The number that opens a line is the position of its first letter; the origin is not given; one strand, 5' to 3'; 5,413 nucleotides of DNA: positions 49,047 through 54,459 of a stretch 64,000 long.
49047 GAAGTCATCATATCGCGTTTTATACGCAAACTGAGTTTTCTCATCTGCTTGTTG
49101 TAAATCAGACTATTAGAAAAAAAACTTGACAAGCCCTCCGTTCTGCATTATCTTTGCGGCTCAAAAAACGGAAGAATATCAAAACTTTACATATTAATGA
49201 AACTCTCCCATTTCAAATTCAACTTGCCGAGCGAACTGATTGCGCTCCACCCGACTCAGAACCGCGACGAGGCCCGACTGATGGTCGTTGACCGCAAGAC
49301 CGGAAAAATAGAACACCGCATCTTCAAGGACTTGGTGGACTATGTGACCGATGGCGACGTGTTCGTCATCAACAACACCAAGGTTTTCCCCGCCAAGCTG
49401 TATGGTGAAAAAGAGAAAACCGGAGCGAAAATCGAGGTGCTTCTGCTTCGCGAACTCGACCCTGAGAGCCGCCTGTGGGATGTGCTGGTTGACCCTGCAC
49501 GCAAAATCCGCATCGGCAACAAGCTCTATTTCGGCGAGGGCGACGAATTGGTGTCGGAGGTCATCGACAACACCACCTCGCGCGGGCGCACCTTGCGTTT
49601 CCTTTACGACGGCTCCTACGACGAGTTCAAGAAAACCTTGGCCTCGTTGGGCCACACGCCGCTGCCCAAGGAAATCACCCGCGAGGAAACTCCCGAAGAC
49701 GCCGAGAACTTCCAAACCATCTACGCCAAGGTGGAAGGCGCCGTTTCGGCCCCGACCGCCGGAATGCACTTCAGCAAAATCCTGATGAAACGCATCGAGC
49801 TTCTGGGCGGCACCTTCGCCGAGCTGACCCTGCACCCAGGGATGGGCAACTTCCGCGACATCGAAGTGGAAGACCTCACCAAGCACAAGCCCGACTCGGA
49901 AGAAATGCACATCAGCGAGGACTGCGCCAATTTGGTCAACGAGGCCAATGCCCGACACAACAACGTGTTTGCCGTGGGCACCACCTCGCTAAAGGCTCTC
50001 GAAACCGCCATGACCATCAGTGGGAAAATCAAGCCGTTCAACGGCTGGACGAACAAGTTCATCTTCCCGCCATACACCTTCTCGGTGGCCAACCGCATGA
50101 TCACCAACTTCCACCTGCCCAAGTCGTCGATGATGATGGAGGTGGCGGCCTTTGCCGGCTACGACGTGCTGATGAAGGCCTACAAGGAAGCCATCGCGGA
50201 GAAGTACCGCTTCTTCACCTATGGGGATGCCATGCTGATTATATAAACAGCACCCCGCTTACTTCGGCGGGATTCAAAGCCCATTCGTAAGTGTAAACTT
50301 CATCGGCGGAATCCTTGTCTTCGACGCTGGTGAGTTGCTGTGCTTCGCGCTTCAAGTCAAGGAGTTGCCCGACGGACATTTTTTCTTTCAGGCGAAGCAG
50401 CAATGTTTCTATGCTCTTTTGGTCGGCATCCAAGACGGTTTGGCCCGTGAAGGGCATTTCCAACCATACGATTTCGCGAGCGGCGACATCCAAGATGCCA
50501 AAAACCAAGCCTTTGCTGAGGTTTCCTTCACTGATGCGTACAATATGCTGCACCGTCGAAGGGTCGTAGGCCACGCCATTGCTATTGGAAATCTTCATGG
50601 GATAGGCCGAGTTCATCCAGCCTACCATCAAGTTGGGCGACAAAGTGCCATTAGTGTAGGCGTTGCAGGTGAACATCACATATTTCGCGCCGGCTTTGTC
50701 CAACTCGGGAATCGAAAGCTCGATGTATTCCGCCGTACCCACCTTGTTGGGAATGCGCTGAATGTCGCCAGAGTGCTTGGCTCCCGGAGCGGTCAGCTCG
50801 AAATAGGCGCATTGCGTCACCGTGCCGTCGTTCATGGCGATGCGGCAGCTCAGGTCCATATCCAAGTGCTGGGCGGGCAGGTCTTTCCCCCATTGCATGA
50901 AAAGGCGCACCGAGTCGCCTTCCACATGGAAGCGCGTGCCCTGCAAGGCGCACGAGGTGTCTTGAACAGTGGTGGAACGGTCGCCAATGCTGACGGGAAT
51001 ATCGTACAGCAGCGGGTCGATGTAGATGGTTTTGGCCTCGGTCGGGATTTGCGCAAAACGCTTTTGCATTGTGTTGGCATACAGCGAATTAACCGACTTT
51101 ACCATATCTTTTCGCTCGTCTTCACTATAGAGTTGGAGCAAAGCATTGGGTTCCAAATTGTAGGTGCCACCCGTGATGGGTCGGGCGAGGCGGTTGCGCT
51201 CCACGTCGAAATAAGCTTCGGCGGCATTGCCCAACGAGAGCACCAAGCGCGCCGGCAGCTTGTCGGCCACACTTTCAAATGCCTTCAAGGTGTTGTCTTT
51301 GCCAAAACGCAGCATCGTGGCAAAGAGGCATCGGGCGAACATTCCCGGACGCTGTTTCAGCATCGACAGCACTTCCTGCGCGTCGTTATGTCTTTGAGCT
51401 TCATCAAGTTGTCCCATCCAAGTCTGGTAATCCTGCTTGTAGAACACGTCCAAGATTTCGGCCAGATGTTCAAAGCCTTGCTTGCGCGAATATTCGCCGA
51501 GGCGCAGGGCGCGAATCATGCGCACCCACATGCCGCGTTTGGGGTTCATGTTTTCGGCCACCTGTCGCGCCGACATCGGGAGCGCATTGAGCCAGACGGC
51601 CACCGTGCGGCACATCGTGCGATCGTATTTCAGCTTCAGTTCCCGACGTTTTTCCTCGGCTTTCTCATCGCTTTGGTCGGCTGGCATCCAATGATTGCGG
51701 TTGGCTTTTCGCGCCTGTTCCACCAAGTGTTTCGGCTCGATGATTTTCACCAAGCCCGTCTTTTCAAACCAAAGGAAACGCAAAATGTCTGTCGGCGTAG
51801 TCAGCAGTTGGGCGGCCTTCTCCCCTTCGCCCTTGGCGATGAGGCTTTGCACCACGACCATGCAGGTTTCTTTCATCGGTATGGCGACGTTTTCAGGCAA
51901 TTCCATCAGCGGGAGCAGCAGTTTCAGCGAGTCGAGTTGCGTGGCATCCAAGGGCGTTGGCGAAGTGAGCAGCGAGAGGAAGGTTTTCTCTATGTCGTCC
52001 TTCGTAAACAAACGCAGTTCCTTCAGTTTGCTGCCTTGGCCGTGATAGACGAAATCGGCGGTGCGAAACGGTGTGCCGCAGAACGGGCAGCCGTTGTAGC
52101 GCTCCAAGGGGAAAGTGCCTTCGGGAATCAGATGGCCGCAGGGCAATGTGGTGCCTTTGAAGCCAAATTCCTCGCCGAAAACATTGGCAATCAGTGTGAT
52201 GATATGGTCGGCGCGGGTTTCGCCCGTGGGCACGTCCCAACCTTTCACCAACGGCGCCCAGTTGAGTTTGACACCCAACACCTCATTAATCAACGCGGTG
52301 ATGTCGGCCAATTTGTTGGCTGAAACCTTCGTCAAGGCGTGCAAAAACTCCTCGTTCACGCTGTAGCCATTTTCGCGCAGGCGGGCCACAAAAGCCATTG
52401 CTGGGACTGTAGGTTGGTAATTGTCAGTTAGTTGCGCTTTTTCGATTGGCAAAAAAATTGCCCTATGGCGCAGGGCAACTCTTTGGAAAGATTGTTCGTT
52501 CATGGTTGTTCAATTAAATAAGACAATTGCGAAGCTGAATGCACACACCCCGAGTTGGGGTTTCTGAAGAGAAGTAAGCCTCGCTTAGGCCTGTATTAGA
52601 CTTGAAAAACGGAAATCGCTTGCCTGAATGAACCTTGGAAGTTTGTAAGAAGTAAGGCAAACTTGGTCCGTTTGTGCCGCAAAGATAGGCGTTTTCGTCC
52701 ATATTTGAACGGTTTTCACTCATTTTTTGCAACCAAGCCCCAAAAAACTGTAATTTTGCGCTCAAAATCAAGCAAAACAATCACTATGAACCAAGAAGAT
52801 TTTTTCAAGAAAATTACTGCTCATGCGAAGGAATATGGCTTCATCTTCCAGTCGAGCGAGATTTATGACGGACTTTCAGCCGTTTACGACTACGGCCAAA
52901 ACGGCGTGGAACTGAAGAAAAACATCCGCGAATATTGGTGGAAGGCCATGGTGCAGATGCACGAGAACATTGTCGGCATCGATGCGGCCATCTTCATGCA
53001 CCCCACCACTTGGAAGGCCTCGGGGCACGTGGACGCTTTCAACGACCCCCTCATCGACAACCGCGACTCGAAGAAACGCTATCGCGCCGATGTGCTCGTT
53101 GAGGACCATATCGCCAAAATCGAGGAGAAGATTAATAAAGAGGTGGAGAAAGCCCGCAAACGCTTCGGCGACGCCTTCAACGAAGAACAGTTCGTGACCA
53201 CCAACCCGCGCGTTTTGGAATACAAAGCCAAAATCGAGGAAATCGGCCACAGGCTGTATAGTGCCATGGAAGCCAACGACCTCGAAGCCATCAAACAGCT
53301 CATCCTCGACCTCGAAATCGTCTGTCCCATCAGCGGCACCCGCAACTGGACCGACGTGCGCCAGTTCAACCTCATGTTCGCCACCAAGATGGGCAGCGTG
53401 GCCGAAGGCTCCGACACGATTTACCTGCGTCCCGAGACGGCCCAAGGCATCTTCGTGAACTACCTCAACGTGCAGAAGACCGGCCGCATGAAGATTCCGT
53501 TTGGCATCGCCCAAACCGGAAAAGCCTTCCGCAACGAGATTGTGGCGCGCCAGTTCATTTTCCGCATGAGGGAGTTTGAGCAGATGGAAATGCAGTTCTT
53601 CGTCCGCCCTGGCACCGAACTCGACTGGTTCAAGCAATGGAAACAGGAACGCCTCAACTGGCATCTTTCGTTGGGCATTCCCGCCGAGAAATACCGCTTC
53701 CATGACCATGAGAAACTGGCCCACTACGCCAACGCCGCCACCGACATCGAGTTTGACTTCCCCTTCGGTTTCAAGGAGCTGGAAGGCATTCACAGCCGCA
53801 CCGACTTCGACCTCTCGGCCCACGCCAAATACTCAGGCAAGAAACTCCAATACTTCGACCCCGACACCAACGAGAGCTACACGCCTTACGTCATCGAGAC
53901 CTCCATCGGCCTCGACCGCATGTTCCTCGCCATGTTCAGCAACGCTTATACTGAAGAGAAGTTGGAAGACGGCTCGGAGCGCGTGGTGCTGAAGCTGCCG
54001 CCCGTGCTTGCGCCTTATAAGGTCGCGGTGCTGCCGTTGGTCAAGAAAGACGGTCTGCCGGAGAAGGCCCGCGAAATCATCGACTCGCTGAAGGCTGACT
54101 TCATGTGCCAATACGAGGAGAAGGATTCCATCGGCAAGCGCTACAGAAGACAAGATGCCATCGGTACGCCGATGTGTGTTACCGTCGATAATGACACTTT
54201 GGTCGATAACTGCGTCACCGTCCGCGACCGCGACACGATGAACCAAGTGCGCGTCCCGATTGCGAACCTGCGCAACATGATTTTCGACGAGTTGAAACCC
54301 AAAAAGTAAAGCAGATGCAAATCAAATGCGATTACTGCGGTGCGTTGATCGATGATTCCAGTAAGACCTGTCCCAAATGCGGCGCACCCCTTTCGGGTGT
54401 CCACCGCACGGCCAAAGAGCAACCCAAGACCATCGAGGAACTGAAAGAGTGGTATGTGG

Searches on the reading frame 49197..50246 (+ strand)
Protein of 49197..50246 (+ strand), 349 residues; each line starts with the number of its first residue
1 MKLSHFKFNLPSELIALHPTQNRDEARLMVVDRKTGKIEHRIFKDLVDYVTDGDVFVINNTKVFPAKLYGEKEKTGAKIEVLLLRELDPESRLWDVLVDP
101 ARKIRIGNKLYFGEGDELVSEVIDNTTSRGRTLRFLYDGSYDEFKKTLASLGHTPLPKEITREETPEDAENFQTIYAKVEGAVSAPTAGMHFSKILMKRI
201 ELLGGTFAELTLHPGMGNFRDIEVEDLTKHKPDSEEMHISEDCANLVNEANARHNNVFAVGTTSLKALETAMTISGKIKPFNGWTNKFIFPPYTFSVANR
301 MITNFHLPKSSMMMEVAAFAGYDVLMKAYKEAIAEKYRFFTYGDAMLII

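Call 83: search_protein_families(library=pfam, proteins=[window:49197-50246:+], max_evalue=0.00001)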
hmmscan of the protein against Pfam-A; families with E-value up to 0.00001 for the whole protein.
window:49197-50246:+ (349 aa): 1 family
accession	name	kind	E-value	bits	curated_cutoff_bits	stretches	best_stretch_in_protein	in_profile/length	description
PF02547.20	Queuosine_synth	-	1e-126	422.9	25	1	3-348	1-322/322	Queuosine biosynthesis protein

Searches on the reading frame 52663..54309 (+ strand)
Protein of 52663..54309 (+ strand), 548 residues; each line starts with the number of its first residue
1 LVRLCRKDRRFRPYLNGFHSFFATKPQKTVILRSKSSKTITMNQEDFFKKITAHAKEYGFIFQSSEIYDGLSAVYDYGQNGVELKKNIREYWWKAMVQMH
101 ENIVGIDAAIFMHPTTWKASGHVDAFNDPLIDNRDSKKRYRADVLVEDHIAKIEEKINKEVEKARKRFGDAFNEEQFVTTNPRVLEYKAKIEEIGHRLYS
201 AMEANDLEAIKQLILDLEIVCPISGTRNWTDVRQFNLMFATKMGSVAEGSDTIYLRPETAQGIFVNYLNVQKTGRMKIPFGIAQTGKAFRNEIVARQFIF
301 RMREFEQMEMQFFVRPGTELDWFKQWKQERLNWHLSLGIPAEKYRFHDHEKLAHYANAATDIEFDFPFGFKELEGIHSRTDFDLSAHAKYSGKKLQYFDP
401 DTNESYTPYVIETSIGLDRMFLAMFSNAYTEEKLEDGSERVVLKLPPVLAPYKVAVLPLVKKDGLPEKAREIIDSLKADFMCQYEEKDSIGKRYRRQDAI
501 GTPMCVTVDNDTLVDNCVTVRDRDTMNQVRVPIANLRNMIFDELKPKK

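Call 83: search_protein_families(library=pfam, proteins=[window:52663-54309:+], max_evalue=0.00001)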
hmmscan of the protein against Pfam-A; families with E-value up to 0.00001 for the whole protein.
window:52663-54309:+ (548 aa): 2 families
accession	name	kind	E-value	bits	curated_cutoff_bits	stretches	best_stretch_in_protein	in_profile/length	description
PF03129.25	HGTP_anticodon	-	3.2e-18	66.1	21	1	453-540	1-91/94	Anticodon binding domain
PF00587.30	tRNA-synt_2b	-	3.1e-11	44.1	29.3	1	248-426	6-177/179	tRNA synthetase class II core domain (G, H, P, S and T)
